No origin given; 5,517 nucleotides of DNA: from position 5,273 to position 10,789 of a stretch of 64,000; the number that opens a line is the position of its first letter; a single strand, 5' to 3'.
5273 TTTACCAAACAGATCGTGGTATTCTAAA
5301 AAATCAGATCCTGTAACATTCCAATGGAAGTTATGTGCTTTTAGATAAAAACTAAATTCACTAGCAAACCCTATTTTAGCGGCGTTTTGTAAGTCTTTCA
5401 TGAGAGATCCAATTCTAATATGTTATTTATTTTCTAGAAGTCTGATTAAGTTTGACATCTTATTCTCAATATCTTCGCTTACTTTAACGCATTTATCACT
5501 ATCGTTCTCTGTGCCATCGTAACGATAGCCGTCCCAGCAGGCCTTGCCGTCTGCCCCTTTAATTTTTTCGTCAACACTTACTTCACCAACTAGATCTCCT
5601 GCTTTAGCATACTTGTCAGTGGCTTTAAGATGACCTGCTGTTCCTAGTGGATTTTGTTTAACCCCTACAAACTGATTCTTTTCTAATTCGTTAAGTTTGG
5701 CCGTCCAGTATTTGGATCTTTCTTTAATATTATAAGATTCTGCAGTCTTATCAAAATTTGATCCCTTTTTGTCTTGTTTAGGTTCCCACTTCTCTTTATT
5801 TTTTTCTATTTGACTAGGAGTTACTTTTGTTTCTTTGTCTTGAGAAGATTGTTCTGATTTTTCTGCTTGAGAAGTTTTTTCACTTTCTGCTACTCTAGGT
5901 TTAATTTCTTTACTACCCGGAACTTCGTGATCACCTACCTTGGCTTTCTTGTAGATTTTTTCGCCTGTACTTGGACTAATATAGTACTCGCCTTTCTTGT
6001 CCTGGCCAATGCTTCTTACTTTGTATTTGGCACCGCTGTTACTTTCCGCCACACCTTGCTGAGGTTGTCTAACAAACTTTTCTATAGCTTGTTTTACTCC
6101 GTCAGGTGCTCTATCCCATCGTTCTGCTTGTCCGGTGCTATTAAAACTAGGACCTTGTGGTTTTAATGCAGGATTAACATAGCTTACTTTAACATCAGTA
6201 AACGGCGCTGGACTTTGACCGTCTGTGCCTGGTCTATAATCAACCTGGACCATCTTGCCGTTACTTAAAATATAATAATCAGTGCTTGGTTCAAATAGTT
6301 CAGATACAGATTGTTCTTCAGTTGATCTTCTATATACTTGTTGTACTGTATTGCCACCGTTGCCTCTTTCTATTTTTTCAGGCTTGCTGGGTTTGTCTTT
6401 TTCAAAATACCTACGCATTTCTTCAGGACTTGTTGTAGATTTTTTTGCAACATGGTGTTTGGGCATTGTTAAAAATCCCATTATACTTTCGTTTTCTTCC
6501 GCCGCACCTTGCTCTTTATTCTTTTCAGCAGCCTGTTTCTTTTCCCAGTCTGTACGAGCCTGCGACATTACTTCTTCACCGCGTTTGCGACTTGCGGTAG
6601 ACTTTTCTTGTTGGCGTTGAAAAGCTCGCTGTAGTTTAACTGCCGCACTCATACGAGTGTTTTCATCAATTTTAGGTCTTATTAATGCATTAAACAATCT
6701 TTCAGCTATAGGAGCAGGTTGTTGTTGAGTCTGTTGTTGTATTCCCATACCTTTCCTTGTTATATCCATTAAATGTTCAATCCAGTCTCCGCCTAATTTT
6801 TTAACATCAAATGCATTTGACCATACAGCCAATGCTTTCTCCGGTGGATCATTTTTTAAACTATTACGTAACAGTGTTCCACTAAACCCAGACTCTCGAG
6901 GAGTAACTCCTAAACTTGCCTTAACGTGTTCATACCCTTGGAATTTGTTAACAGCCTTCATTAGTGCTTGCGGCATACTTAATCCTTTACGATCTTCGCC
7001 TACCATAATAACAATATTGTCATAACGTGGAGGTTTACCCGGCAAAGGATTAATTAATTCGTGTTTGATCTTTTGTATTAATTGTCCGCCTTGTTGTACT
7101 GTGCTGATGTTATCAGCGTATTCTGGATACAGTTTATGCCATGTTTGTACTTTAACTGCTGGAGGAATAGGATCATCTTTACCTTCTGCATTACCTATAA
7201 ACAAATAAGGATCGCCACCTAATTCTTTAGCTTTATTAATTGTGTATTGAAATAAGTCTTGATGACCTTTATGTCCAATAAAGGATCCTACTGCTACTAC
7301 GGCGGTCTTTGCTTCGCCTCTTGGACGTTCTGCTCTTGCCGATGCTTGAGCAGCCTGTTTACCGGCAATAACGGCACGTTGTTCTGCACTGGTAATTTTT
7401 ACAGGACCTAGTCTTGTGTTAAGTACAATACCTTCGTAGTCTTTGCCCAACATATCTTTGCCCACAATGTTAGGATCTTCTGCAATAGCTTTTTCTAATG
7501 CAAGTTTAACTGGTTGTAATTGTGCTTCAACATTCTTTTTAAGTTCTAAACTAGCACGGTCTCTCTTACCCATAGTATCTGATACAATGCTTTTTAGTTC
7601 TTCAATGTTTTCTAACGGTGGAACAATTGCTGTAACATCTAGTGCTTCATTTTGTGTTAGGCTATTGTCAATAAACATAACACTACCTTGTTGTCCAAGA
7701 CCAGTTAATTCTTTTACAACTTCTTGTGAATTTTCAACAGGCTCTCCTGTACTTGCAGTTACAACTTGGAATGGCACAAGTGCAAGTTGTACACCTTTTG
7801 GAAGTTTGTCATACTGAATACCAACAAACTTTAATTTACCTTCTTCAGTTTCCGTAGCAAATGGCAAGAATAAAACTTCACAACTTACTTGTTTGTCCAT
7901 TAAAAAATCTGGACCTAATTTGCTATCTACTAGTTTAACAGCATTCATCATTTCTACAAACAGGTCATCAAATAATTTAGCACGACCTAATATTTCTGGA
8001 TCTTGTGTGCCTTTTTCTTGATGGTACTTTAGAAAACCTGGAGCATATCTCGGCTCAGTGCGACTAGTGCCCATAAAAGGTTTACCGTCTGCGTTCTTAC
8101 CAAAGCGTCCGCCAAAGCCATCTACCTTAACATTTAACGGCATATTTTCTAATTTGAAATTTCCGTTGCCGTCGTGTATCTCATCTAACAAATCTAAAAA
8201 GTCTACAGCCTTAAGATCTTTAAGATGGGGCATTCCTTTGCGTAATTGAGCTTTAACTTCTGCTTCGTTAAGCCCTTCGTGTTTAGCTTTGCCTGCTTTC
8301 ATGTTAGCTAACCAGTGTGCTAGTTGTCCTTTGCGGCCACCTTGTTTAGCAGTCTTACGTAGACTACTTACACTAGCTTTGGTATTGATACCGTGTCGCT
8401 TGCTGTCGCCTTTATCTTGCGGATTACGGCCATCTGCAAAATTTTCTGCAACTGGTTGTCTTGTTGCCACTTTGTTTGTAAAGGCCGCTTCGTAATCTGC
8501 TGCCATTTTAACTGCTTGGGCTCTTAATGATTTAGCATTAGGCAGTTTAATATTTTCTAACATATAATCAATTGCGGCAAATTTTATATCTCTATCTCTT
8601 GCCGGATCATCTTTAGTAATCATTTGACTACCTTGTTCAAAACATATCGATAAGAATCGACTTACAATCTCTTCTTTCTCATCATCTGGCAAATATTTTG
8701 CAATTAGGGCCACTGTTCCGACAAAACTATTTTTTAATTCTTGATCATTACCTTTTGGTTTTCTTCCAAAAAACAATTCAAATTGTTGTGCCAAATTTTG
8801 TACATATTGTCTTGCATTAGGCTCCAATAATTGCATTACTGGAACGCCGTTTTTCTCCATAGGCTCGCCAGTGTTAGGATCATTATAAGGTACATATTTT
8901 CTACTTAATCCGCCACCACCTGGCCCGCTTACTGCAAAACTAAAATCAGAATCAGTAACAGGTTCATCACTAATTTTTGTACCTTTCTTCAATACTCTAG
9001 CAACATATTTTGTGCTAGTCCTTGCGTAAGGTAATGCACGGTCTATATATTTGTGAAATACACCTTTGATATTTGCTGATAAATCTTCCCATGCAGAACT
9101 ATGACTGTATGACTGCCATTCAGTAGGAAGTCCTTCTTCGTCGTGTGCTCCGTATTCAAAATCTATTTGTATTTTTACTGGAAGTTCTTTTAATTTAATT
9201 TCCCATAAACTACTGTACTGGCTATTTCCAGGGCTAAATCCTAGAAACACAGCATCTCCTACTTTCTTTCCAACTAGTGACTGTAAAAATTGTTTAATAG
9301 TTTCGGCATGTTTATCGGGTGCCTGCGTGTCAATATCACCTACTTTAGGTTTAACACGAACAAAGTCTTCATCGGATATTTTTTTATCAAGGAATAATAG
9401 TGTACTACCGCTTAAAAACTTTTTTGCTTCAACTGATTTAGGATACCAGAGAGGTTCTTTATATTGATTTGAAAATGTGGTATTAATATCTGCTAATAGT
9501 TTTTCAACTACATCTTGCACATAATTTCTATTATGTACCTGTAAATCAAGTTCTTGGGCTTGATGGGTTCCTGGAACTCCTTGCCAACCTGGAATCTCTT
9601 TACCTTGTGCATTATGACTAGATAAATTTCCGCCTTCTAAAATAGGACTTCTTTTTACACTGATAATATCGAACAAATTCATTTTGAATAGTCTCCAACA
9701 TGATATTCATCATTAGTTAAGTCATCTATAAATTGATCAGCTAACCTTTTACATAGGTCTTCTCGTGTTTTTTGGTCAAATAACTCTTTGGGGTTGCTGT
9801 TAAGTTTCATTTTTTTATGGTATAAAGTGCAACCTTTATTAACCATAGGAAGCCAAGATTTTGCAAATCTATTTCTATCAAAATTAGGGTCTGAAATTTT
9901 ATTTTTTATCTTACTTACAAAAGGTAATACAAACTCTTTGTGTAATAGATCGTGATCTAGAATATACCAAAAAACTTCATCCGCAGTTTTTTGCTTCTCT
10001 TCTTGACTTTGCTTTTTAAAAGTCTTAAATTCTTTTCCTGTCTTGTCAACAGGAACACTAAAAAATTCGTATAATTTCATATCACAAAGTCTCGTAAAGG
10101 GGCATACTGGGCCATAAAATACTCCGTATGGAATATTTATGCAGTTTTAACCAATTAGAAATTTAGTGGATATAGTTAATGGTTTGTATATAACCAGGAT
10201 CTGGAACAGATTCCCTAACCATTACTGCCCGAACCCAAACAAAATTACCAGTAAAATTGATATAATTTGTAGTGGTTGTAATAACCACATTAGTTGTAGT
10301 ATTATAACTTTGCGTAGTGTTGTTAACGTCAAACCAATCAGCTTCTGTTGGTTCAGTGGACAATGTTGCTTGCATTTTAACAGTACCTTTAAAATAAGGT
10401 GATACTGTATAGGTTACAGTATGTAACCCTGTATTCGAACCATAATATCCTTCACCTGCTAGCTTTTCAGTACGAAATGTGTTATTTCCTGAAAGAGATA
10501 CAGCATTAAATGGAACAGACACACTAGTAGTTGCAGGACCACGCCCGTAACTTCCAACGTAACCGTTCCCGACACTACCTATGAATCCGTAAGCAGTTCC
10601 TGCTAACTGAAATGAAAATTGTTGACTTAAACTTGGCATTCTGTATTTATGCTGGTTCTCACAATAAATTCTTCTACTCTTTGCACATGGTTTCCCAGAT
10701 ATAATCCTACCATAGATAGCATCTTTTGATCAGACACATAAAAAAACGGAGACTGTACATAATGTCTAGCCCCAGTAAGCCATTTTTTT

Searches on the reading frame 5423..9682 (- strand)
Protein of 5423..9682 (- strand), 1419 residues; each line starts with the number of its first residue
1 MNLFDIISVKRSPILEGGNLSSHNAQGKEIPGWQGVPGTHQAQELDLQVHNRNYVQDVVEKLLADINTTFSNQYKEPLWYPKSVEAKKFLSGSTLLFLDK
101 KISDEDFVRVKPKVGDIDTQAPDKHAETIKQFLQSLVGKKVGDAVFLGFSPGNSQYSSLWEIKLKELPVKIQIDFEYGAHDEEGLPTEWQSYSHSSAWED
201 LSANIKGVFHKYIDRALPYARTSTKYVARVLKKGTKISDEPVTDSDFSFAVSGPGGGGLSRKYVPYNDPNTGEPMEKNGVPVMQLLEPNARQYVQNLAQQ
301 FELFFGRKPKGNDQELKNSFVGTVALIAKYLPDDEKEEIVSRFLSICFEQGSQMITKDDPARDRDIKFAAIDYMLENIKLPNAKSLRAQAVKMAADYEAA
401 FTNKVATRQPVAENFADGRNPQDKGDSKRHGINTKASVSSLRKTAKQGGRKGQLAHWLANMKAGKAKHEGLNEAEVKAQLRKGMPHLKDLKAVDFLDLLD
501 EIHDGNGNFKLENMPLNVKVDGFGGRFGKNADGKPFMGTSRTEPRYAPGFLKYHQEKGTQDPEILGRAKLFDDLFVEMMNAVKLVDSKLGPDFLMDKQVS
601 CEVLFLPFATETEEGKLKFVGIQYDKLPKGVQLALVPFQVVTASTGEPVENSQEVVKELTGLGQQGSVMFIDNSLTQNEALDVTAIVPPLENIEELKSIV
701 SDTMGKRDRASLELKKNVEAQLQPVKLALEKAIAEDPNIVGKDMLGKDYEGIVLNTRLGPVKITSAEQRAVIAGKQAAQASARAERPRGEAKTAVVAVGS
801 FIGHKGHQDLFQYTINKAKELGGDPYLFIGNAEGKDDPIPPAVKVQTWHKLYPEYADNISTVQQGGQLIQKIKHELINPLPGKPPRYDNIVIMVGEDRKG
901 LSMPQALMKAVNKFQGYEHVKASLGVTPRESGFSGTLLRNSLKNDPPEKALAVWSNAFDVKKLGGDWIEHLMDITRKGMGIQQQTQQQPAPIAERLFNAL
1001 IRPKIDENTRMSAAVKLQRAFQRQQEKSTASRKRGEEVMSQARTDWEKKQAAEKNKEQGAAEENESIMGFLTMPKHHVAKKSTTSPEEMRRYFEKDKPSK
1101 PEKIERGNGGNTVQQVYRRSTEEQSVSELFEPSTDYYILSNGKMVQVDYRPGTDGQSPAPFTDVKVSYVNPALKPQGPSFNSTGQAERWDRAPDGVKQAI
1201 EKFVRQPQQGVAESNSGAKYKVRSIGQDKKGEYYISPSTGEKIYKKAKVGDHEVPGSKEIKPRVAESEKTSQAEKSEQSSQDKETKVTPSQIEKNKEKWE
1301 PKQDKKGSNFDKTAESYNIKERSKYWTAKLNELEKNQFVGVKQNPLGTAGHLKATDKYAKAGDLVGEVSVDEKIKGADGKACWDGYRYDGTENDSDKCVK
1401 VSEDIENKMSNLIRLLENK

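Call 10: search_protein_families(library=phrogs, proteins=[window:5423-9682:-], max_evalue=0.00001)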
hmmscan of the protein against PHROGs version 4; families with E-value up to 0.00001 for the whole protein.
window:5423-9682:- (1419 aa): 2 families
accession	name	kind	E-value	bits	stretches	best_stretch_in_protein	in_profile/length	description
phrog_19290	-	unknown function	1.4e-29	104.3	1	41-381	27-365/388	-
phrog_12709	-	unknown function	6.1e-07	29.3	1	485-683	294-487/552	-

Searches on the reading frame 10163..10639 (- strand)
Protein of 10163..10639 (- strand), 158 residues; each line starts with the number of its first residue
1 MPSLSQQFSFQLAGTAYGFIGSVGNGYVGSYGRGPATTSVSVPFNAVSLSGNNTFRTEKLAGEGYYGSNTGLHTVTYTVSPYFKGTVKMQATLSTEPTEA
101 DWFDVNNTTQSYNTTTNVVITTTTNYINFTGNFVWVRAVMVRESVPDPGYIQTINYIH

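Call 27: search_protein_families(library=phrogs, proteins=[window:10163-10639:-], max_evalue=0.001)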
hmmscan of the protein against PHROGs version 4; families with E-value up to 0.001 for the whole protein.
window:10163-10639:- (158 aa): 2 families
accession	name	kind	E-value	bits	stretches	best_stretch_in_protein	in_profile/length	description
phrog_13657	-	unknown function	3.1e-16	60.5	1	56-146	40-144/165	-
phrog_14467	-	head and packaging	3.4e-07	30.8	1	53-145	197-297/323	virion structural protein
